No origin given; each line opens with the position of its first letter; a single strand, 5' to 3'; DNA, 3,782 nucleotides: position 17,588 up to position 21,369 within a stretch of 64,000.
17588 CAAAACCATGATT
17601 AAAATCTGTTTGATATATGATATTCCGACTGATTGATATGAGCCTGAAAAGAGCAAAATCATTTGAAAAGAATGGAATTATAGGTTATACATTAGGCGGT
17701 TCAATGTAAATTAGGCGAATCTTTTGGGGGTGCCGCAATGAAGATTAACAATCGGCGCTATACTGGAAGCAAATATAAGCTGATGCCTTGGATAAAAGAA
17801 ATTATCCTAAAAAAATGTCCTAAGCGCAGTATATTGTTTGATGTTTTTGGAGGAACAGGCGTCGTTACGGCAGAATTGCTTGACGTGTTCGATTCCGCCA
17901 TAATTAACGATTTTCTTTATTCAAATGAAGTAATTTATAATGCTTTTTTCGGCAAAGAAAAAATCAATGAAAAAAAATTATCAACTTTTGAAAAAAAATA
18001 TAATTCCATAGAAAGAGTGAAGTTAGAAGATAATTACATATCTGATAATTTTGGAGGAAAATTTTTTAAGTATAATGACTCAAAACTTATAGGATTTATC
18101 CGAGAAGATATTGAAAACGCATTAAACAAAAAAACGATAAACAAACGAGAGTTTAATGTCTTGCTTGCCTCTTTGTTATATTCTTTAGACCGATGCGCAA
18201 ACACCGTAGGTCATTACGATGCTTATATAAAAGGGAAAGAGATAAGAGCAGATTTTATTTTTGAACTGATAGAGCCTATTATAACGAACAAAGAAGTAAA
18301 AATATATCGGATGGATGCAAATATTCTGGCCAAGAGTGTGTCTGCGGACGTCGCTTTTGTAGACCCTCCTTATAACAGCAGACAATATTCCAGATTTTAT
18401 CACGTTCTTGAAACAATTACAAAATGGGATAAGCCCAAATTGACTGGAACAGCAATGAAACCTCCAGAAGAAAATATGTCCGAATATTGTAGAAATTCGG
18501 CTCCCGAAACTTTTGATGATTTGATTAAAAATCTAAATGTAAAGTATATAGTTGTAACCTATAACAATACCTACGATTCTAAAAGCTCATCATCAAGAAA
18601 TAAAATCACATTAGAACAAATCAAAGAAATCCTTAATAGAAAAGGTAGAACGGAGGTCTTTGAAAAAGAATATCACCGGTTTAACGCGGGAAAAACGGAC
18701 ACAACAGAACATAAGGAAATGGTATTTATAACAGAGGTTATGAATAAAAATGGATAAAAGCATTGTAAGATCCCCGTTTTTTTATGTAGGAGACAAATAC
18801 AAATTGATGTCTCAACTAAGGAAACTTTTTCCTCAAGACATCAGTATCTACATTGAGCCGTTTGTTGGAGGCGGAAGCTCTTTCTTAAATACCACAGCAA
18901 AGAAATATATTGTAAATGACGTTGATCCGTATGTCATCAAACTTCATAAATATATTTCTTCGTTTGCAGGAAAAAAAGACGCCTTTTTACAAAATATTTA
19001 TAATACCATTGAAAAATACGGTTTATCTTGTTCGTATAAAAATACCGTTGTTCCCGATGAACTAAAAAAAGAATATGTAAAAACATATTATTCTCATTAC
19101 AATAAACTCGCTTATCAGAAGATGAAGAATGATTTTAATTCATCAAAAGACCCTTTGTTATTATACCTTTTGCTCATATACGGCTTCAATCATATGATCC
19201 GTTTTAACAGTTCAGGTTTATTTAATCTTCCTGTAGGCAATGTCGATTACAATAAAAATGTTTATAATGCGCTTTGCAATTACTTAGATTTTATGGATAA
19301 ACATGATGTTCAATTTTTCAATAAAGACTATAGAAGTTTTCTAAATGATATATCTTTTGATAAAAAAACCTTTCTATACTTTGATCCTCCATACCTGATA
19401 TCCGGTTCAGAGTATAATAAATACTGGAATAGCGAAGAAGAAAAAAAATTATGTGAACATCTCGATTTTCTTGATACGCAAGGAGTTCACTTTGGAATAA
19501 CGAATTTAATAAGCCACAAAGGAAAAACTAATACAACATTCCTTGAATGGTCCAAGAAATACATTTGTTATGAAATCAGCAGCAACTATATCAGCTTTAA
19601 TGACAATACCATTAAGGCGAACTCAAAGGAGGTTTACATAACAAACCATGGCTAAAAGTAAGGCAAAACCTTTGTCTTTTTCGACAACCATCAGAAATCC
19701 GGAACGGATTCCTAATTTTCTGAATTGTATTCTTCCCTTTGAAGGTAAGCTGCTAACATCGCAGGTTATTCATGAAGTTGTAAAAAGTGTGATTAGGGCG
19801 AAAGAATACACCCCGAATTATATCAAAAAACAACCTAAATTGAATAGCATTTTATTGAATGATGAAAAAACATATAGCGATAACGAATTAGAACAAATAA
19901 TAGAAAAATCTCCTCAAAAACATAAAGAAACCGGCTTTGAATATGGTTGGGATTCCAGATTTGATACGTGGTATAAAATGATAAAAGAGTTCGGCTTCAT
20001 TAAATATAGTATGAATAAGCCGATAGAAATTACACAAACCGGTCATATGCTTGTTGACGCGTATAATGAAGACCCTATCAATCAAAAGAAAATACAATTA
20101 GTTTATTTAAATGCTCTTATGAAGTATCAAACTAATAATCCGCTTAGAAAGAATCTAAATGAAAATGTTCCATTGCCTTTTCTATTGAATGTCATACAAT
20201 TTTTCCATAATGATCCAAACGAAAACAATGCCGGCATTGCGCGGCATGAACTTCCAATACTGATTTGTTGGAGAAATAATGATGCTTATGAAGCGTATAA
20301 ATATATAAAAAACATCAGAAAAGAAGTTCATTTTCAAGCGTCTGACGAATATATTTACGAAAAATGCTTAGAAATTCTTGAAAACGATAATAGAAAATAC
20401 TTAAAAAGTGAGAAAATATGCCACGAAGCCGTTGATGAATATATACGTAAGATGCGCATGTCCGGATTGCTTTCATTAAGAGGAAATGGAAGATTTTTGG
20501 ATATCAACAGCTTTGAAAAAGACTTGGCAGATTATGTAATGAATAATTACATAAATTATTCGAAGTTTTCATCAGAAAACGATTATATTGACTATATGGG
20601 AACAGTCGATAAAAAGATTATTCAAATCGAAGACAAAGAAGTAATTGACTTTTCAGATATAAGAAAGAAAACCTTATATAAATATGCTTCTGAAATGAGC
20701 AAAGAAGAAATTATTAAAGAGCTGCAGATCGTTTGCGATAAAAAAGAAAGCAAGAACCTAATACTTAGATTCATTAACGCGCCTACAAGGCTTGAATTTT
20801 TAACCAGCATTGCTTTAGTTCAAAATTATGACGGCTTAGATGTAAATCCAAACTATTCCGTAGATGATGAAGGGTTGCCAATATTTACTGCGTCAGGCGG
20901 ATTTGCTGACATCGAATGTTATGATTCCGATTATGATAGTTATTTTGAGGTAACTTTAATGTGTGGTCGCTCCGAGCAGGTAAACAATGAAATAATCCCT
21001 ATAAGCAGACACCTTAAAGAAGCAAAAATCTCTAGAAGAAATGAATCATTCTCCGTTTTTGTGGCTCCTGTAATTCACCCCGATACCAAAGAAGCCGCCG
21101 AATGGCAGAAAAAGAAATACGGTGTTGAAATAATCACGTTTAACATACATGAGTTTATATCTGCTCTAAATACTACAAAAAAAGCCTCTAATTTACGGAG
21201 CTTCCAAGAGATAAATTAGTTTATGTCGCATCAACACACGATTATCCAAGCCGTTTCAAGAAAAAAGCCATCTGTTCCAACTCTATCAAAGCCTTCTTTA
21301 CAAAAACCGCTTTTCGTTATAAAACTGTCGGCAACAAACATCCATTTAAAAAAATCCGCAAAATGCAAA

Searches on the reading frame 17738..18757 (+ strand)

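Call 18: search_protein_families(library=pfam, proteins=[window:17738-18757:+], max_evalue=0.001)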
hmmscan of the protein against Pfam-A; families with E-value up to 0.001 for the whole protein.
window:17738-18757:+ (339 aa): 1 family
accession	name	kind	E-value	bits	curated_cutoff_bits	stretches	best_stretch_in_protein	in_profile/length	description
PF02086.21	MethyltransfD12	-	7.8e-32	111.4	22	1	8-251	1-222/253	D12 class N6 adenine-specific DNA methyltransferase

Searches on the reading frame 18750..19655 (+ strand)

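Call 18: search_protein_families(library=pfam, proteins=[window:18750-19655:+], max_evalue=0.001)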
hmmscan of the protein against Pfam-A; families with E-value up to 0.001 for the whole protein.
window:18750-19655:+ (301 aa): 1 family
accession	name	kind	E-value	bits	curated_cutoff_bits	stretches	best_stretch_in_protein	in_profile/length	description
PF02086.21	MethyltransfD12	-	2.4e-26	93.4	22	1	12-275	1-246/253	D12 class N6 adenine-specific DNA methyltransferase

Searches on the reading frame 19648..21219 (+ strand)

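Call 18: search_protein_families(library=pfam, proteins=[window:19648-21219:+], max_evalue=0.001)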
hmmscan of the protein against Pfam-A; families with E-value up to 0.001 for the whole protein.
window:19648-21219:+ (523 aa): 1 family
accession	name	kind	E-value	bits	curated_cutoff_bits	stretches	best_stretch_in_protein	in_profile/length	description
PF09491.16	RE_AlwI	-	3.6e-38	132.1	23.1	2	329-504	251-439/441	AlwI restriction endonuclease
